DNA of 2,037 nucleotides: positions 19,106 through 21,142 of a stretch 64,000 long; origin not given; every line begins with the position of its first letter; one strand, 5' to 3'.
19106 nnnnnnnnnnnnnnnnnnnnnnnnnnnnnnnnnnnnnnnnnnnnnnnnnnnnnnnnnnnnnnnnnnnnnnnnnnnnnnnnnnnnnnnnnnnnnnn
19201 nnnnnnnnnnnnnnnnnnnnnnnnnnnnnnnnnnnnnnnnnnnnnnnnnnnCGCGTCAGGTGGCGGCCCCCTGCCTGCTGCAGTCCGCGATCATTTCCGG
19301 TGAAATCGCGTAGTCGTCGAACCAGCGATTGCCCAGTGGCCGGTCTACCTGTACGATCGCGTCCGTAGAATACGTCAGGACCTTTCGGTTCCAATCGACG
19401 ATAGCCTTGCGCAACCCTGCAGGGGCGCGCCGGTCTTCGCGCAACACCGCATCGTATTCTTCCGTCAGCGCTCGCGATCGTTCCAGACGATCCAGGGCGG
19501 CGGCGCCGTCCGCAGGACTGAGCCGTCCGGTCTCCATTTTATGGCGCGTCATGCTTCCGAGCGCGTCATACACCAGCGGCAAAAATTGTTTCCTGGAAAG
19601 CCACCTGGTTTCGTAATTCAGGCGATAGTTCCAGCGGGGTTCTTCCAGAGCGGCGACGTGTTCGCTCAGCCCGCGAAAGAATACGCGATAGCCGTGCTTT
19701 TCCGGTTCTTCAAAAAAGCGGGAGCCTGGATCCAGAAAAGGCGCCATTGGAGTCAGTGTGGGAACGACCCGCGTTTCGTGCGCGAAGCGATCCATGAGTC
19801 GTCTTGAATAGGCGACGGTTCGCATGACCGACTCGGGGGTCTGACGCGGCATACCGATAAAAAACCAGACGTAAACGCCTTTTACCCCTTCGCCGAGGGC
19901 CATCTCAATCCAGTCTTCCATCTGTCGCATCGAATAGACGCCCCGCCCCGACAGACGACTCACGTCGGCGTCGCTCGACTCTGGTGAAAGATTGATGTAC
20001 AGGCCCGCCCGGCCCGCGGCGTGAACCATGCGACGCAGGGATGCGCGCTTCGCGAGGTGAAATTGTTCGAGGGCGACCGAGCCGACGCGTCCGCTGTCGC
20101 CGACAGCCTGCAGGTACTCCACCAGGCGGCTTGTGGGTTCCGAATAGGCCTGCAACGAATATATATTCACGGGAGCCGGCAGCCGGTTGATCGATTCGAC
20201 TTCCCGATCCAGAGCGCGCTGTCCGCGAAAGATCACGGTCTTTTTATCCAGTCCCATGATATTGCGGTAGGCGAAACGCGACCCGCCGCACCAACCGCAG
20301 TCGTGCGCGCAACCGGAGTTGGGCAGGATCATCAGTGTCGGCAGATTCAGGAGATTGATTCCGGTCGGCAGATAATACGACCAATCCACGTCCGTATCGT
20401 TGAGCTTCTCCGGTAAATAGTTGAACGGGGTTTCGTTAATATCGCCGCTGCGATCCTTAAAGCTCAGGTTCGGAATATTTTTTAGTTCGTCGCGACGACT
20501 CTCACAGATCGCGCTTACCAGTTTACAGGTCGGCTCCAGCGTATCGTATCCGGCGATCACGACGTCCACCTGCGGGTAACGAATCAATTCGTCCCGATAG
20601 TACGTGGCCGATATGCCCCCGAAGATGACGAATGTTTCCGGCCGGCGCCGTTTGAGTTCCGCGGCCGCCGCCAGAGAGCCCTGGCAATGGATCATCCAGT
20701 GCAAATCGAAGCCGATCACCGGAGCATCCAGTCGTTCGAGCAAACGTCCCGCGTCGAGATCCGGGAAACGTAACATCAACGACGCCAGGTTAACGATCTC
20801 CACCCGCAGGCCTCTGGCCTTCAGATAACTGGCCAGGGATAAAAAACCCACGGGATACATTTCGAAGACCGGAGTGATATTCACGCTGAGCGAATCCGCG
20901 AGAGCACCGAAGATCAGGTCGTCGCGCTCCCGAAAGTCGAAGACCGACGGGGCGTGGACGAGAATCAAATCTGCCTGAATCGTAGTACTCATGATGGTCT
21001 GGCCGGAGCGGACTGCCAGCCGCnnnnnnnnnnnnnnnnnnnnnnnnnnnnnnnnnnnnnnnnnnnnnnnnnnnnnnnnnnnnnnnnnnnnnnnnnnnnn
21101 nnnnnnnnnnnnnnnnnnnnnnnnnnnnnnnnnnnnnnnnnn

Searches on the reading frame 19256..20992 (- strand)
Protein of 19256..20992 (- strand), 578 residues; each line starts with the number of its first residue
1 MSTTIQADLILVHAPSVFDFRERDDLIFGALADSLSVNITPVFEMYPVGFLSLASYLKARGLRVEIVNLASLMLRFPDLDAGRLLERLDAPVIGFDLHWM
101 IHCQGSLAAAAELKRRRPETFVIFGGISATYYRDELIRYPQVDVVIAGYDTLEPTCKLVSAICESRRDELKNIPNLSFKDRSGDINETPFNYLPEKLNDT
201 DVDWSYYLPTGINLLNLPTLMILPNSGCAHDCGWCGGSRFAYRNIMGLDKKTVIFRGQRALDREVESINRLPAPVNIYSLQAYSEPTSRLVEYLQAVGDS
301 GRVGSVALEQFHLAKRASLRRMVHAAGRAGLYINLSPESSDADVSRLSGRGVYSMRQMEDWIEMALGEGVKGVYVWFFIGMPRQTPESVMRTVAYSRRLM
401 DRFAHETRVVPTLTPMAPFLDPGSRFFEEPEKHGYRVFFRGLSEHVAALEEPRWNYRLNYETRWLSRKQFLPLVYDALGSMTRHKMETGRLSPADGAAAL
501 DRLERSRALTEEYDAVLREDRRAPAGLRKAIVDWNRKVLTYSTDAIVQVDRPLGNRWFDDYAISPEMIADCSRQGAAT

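Call 11: search_protein_families(library=pfam, proteins=[window:19256-20992:-], max_evalue=0.01)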
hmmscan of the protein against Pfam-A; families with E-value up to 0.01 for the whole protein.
window:19256-20992:- (578 aa): 2 families
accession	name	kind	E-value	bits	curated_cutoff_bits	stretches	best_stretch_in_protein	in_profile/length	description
PF02310.24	B12-binding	-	6.1e-15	55.6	32.1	1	38-151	5-114/121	B12 binding domain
PF04055.27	Radical_SAM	-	5.7e-06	27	29.5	1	224-393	3-163/166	Radical SAM superfamily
